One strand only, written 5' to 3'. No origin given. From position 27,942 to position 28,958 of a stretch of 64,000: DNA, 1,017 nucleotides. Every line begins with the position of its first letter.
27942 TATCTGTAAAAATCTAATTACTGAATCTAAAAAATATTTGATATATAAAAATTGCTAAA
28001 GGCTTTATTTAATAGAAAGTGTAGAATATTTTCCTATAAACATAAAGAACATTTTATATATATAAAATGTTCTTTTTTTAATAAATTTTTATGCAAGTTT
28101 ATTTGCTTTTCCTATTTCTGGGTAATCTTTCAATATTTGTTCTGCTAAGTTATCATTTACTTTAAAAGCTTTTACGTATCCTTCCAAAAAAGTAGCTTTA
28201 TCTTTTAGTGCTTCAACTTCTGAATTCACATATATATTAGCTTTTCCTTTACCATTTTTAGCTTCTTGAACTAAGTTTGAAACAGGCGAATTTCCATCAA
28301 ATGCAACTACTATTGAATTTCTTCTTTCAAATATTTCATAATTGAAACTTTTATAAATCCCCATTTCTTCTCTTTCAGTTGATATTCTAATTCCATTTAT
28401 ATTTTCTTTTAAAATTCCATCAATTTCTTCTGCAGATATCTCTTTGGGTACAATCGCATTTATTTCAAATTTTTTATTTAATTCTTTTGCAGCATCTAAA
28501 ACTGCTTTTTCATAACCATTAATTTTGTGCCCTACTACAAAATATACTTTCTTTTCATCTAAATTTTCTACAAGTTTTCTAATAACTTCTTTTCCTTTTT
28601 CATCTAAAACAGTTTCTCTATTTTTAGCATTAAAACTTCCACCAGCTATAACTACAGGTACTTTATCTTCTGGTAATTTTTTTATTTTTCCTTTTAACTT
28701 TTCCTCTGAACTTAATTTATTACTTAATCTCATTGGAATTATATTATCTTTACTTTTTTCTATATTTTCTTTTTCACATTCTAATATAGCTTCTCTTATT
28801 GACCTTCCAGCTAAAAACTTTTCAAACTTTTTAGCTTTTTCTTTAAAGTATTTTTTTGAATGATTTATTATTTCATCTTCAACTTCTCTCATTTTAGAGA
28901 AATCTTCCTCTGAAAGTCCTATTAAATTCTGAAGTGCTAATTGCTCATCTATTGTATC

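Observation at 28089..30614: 841-aa fusion of an adenosine-deaminase-like domain to a SLOG/LOG-like Rossmann domain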

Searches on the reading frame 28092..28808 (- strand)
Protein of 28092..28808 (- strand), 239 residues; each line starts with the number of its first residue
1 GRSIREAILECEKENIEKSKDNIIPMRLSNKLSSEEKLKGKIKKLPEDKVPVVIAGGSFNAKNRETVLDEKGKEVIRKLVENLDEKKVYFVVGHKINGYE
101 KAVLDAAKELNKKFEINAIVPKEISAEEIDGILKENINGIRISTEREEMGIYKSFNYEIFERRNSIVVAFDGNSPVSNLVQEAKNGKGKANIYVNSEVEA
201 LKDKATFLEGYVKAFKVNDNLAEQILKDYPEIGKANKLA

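Call 10: find_homologous_proteins(query=window:28092-28808:-, max_evalue=0.01)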
Query seq(239 aa) (239 aa): 407 proteins with E <= 0.01 among 1444 candidates; the best 120 are listed.
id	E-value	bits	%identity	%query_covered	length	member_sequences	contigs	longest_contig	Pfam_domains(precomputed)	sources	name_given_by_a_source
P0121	1.0e-126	439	100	90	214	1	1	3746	-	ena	-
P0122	4.8e-121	420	84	100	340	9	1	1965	PF00962.29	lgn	-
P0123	2.5e-114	398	81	97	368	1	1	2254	-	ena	-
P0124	4.5e-112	391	80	97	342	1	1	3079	PF00962.29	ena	-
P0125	7.9e-111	387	80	97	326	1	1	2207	PF00962.29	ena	-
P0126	3.7e-110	385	80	97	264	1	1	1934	-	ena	-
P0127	7.1e-110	384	80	95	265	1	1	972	-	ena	-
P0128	8.8e-110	383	86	90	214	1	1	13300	-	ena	-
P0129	6.5e-107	374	100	77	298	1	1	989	PF00962.29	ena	-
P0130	2.3e-102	359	83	87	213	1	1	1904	-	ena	-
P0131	1.0e-99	351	73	100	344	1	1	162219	PF00962.29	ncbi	-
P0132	1.9e-94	333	79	82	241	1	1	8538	-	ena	-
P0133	3.2e-93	329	69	97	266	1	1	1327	-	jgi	jgi:hypothetical protein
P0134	7.7e-93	328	75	88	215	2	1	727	-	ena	-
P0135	1.0e-88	315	65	98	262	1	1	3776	-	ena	-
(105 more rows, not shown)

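Call 22: predict_structure(alignment_id=A2)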
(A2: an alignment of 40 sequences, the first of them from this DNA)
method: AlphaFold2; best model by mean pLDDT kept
length: 239 residues; sequences in the alignment: 40
mean_pLDDT: 86.2   pTM: 0.80
mean pLDDT of the five models: 86.2, 83.8, 82.2, 80.4, 78.3
residues with pLDDT >= 90: 121; 70-90: 97; 50-70: 11; < 50: 10
segments of 3 or more residues with pLDDT < 50: 22-28, 237-239
pLDDT, mean of each block of 10 residues (from residue 1): 76 76 49 90 93 89 80 94 96 92 95 94 89 90 82 89 93 87 88 91 83 90 93 67
secondary structure, 60 per line:
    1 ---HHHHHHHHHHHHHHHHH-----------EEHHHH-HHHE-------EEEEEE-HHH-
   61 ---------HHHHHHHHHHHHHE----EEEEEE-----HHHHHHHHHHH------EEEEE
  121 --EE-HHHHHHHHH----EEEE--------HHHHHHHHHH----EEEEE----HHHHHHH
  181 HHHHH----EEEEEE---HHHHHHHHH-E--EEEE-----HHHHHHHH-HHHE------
elements in order: H4-20 H34-37 E50-55 H70-82 E88-93 H99-109 E116-120 H126-134 E139-142 H151-160 E165-169 H174-185 E190-195 H199-207 E212-215 H221-228

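Call 33: search_protein_representatives(alignment_id=A2)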
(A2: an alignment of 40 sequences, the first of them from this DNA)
Query: 40 sequences, 273 profile positions. Proteins with E-value up to 0.001 (for the whole library): 208; up to 1e-10: 143; up to 1e-30: 52. The best 150 are listed.
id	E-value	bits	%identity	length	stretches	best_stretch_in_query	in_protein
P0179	9.1e-120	415.6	-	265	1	15-271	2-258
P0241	3.5e-111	387.4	-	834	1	2-271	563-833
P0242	1.1e-108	379.3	-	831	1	1-269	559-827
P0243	1.8e-106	372.0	-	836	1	2-267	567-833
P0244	6.9e-84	297.9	-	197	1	86-270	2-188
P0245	9.4e-76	271.2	-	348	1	2-260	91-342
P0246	1.8e-73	263.8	-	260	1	12-265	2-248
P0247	3.0e-73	263.0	-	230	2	101-267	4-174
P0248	8.5e-69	248.4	-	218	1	66-264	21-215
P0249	4.3e-68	246.1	-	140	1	134-272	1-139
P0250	1.4e-64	234.6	-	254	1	11-272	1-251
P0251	8.2e-61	222.2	-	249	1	141-272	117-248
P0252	2.5e-60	220.6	-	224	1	2-187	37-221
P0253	2.5e-60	220.6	-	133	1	76-206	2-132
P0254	1.6e-59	218.0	-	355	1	2-263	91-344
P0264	7.3e-51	189.6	-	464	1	3-253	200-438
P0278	2.1e-44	168.4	-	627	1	2-213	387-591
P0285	3.1e-34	135.1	-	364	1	53-247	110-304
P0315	4.0e-23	98.6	-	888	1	24-240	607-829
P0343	6.7e-18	81.5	-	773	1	29-224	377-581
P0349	2.2e-16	76.5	-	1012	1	83-245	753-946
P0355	4.2e-15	72.3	-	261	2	85-254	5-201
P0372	5.0e-13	65.5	-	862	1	31-247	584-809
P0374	3.3e-12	62.8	-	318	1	19-259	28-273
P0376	4.5e-12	62.4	-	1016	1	7-271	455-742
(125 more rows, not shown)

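Call 34: search_solved_structures(query=A2, max_evalue=10, show_alignments=4)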
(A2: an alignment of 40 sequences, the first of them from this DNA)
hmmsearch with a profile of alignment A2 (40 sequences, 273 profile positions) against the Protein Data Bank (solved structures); distinct sequences matched with E-value up to 10: 4.
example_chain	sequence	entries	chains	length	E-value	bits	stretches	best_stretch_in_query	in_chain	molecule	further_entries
4ixh_A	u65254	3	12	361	0.035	16.8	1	133-182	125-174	Inosine-5'-monophosphate dehydrogenase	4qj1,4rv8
3khj_A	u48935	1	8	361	0.035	16.8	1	133-182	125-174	Inosine-5-monophosphate dehydrogenase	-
3ffs_A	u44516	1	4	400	0.065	15.9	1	133-182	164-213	Inosine-5-monophosphate dehydrogenase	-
8grq_D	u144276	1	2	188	0.53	12.9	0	182-201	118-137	H2B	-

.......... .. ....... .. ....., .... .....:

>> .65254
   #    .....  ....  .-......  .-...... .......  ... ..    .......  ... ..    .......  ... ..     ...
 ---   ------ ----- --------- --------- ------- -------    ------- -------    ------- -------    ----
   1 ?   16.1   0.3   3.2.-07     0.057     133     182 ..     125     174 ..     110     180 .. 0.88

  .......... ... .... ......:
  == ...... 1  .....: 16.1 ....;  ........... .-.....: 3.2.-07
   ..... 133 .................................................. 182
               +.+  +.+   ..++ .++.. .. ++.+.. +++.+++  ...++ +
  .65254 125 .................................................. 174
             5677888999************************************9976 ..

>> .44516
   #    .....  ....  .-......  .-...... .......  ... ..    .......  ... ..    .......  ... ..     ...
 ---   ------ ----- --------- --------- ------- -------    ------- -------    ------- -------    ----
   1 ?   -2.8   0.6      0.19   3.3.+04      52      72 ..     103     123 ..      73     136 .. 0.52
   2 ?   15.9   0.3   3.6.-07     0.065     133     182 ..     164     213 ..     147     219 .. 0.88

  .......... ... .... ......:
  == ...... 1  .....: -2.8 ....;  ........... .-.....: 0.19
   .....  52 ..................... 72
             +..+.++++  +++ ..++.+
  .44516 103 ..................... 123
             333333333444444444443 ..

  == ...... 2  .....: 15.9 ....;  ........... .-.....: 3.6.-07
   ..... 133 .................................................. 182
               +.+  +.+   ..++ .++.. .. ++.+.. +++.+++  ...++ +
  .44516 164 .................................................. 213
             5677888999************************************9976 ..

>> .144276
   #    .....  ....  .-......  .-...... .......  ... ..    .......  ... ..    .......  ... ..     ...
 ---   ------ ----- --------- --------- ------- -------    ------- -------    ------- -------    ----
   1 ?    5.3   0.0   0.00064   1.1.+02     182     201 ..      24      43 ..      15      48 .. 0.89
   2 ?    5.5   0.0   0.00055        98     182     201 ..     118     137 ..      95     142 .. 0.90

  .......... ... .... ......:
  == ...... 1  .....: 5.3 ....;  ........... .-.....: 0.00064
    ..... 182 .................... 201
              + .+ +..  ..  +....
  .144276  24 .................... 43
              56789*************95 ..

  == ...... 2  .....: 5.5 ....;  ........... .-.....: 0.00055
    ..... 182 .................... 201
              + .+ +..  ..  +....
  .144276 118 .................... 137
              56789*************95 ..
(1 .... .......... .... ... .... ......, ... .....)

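Call 35: search_protein_families(library=pfam, proteins=[P0315, P0343, P0349, P0372, P0376, P0374, P0285, P0355, P0278, P0264], max_evalue=0.01)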
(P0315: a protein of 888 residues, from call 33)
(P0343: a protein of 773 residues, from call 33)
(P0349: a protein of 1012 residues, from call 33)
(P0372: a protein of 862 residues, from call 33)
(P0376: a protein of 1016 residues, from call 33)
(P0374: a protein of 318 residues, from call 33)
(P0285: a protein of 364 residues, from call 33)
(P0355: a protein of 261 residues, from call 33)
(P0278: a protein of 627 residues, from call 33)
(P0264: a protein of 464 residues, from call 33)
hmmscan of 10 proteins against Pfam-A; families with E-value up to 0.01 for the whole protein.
P0315 (888 aa): 1 family
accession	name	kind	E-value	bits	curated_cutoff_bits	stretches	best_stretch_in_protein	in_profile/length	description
PF00962.28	A_deaminase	-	2.1e-18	66.9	27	2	334-453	81-201/330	Adenosine deaminase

P0343 (773 aa): 2 families
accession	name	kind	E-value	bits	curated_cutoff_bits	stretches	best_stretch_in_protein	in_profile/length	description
PF00962.28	A_deaminase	-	2.8e-09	37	27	1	144-364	123-291/330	Adenosine deaminase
PF01979.26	Amidohydro_1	-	1.3e-05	25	25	1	146-365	76-268/345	Amidohydrolase family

P0349 (1012 aa): 1 family
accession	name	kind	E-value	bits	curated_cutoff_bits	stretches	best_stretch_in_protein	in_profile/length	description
PF00962.28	A_deaminase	-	1.3e-10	41.4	27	1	586-673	215-297/330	Adenosine deaminase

P0372 (862 aa): 1 family
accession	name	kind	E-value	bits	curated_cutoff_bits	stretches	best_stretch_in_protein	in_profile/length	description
PF00962.28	A_deaminase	-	1.3e-08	34.7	27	1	463-584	215-306/330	Adenosine deaminase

P0376 (1016 aa): 4 families
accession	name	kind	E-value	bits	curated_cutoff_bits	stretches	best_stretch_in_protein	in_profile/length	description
PF00962.28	A_deaminase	-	8.2e-19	68.3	27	1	190-440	46-283/330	Adenosine deaminase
PF15891.11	Nuc_deoxyri_tr2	-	1.5e-05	25.7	30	1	861-917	3-67/105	Nucleoside 2-deoxyribosyltransferase like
PF18139.7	LSDAT_euk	-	0.0023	17.8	25.7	0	577-645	52-120/266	SLOG in TRPM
PF18171.6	LSDAT_prok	-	0.0042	16.8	25.4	1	564-612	12-61/195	SLOG in TRPM, prokaryote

P0374 (318 aa): 0 families

P0285 (364 aa): 2 families
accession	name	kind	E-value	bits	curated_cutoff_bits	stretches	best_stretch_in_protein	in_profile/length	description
PF00962.28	A_deaminase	-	9.6e-09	35.2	27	1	5-89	236-322/330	Adenosine deaminase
PF16480.10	DUF5057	-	0.0088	15.9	27.9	0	19-44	1-26/378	Domain of unknown function (DUF5057)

P0355 (261 aa): 0 families

P0278 (627 aa): 1 family
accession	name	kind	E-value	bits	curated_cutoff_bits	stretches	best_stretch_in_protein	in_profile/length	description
PF00962.28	A_deaminase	-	2.9e-15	56.6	27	1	171-397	107-306/330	Adenosine deaminase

P0264 (464 aa): 1 family
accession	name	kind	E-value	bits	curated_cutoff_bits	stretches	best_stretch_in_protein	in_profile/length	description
PF00962.28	A_deaminase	-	1e-12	48.3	27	1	74-208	187-305/330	Adenosine deaminase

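Call 46: search_protein_families(library=pfam, alignment_id=A2, max_evalue=5)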
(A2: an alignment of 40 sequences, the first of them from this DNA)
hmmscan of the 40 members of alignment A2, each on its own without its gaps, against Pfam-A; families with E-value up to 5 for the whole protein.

A. member 1, seq(239 aa): 4 families
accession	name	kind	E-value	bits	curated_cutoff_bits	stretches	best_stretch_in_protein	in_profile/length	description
PF17200.10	sCache_2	-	0.018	15.4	25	1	57-91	71-107/155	Single Cache domain 2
PF12995.12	DUF3879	-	0.04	14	27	1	82-138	127-179/181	Domain of unknown function, E. rectale Gene description (DUF3879)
PF15648.12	Tox-REase-5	-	0.12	13.4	25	1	154-186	14-46/95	Restriction endonuclease fold toxin 5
PF11916.13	Vac14_Fig4_bd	-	0.13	12.3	25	1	66-101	2-37/179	Vacuolar protein 14 C-terminal Fig4p binding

B. families by the number of members that match (of 40 scanned): 63 families (the first 25 are shown)
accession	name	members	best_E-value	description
PF15648.12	Tox-REase-5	22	0.019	Restriction endonuclease fold toxin 5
PF00962.28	A_deaminase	5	4.1e-06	Adenosine deaminase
PF00478.31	IMPDH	4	0.0044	IMP dehydrogenase / GMP reductase domain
PF17200.10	sCache_2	4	0.011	Single Cache domain 2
PF01831.24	Peptidase_C16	4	0.011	Peptidase C16 family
PF24524.1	DUF7596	4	0.016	Domain of unknown function (DUF7596)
PF13009.11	Integrase_2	3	0.026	Putative integrase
PF23400.1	CARF_Card1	3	0.19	Card1 CARF domain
PF03599.22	CdhD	2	0.00037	CO dehydrogenase/acetyl-CoA synthase delta subunit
PF00465.25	Fe-ADH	2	0.0085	Iron-containing alcohol dehydrogenase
PF23018.2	Cypovirus_WIV_4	2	0.031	Cypovirus WIV domain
PF04383.19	KilA-N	2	0.098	KilA-N domain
PF01339.22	CheB_methylest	2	0.11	CheB methylesterase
PF12631.12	MnmE_helical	2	0.13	MnmE helical domain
PF24134.1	DUF7401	2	0.14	Domain of unknown function (DUF7401)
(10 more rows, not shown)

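Call 49: find_encoding_contigs(protein=P0376, flank=8000, max_places=4)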
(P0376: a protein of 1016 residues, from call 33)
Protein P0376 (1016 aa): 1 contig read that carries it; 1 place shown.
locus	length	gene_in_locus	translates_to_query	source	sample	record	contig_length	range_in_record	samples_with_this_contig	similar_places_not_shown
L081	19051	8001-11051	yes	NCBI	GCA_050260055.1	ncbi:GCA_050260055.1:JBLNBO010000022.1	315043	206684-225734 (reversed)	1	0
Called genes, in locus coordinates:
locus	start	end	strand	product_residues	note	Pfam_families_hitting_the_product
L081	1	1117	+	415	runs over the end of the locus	PF02812:ELFV_dehydrog_N, PF00208:ELFV_dehydrog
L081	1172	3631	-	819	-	PF00133:tRNA-synt_1, PF09334:tRNA-synt_1g, PF13603:tRNA-synt_1_2, PF00133:tRNA-synt_1, PF08264:Anticodon_1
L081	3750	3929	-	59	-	-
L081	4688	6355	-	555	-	PF00753:Lactamase_B, PF23023:Anti-Pycsar_Apyc1 (faint), PF12706:Lactamase_B_2, PF22505:RNase_J_b_CASP, PF07521:RMMBL, PF17770:RNase_J_C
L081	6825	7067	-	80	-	-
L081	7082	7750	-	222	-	PF14083:PGDYG (faint)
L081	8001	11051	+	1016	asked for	PF00962:A_deaminase, PF15891:Nuc_deoxyri_tr2 (faint)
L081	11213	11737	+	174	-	PF22327:Nudt16-like, PF00293:NUDIX (weak)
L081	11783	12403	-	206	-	PF02026:RyR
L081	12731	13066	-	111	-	-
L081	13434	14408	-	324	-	-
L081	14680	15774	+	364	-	PF01926:MMR_HSR1, PF02421:FeoB_N, PF06071:YchF-GTPase_C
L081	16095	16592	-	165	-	PF18914:DUF5666 (weak)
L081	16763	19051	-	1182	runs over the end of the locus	PF05547:Peptidase_M6, PF13860:FlgD_ig, PF10029:DUF2271 (faint), PF13585:CHU_C (weak), PF13860:FlgD_ig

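Call 50: find_encoding_contigs(protein=P0315, flank=8000, max_places=4)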
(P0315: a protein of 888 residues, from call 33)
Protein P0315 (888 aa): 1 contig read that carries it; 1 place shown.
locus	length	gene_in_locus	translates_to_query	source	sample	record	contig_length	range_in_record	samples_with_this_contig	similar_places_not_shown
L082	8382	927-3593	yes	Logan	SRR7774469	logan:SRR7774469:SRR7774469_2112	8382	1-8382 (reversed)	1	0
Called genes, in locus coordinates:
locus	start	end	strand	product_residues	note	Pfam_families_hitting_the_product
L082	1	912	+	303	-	?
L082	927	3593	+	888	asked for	PF00962:A_deaminase (weak)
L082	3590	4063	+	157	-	-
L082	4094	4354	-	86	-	-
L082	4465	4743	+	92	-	-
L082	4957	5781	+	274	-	PF19952:DUF6414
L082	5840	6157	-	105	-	PF20369:DUF6664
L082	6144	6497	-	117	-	PF14198:TnpV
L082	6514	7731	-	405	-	PF01076:Mob_Pre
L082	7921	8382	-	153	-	?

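Call 51: find_encoding_contigs(protein=P0372, flank=8000, max_places=4)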
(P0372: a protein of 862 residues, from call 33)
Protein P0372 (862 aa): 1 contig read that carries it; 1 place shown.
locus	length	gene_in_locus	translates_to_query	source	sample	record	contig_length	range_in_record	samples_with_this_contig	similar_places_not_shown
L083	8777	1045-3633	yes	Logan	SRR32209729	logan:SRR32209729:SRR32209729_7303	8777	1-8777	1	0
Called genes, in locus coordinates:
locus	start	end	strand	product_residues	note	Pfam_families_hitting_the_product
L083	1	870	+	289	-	?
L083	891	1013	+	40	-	-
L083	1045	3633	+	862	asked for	PF00962:A_deaminase (faint)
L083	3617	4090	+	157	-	-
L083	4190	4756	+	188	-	-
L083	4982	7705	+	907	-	-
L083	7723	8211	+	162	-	-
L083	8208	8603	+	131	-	-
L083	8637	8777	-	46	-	?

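Call 52: find_encoding_contigs(protein=P0349, flank=8000, max_places=4)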
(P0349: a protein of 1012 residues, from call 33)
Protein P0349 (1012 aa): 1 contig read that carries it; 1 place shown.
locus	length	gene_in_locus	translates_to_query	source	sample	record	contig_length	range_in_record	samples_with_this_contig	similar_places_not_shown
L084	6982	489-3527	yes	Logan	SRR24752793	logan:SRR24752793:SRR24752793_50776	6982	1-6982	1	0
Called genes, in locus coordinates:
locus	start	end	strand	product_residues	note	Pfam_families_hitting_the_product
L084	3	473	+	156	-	?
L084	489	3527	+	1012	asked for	PF00962:A_deaminase (faint)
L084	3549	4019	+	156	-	-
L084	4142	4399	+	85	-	-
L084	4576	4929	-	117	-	-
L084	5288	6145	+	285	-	PF04055:Radical_SAM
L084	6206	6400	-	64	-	-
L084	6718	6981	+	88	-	?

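Call 53: find_encoding_contigs(protein=P0343, flank=8000, max_places=4)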
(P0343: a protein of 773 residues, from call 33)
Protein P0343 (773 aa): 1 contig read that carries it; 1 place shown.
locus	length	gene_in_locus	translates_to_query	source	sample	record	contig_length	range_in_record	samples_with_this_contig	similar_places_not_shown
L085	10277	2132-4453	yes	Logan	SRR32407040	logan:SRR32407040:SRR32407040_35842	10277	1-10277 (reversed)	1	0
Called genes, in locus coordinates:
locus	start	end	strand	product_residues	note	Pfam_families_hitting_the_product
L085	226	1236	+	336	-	-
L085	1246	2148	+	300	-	-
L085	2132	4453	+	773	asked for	PF00962:A_deaminase, PF01979:Amidohydro_1 (faint)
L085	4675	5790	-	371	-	-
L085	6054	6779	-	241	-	PF08769:Spo0A_C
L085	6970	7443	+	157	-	PF04542:Sigma70_r2, PF04297:UPF0122 (weak), PF08281:Sigma70_r4_2, PF04545:Sigma70_r4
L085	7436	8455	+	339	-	PF13786:DUF4179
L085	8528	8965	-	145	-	-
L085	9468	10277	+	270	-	?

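Call 58: search_protein_families(library=pfam, proteins=[L083:4982-7705:+, L083:4190-4756:+, L083:8208-8603:+, L085:4675-5790:-, L081:7082-7750:-, L082:4957-5781:+], max_evalue=0.1)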
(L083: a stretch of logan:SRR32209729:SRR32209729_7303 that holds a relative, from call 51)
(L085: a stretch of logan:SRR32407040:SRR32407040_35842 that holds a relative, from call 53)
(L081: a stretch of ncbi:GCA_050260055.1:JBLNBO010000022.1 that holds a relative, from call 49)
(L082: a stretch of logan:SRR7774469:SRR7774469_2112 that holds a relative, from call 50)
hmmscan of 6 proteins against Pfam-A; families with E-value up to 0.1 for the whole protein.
L083:4982-7705:+ (907 aa): 2 families
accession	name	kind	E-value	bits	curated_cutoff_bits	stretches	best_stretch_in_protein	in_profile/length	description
PF00270.35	DEAD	-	0.0035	17.5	26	1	149-250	12-109/167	DEAD/DEAH box helicase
PF04230.19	PS_pyruv_trans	-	0.056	13.8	25.3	0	224-259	226-258/280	Polysaccharide pyruvyl transferase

L083:4190-4756:+ (188 aa): 0 families

L083:8208-8603:+ (131 aa): 4 families
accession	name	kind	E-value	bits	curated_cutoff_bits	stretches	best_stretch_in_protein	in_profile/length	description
PF16442.10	DUF5039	-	0.021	15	25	1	31-105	41-116/203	Domain of unknown function (DUF5039)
PF24693.1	DUF7660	-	0.025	15.1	27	1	28-63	34-69/73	Family of unknown function (DUF7660)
PF06825.17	HSBP1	-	0.046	14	28.6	1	20-37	23-40/51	Heat shock factor binding protein 1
PF23943.1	PUS7L_N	-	0.072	13.7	27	0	64-112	18-65/80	PUS7L N-terminal domain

L085:4675-5790:- (371 aa): 0 families

L081:7082-7750:- (222 aa): 2 families
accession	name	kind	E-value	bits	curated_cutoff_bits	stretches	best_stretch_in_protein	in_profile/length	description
PF14083.11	PGDYG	-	3.3e-06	27.8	27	1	72-158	10-102/102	PGDYG protein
PF17594.7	GP57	-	0.094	12.9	27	0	162-192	36-66/75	Phage Tail fiber assembly helper gene product 57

L082:4957-5781:+ (274 aa): 3 families
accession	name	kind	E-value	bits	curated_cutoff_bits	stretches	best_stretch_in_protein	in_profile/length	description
PF19952.5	DUF6414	-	7.8e-20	72.2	25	1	2-272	17-282/283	Domain of unknown function (DUF6414)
PF09174.15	Maf1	-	0.0014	19.2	28.9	0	184-245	69-130/174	Maf1 regulator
PF17757.6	UvrB_inter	-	0.05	14.2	22.9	0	178-220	8-49/91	UvrB interaction domain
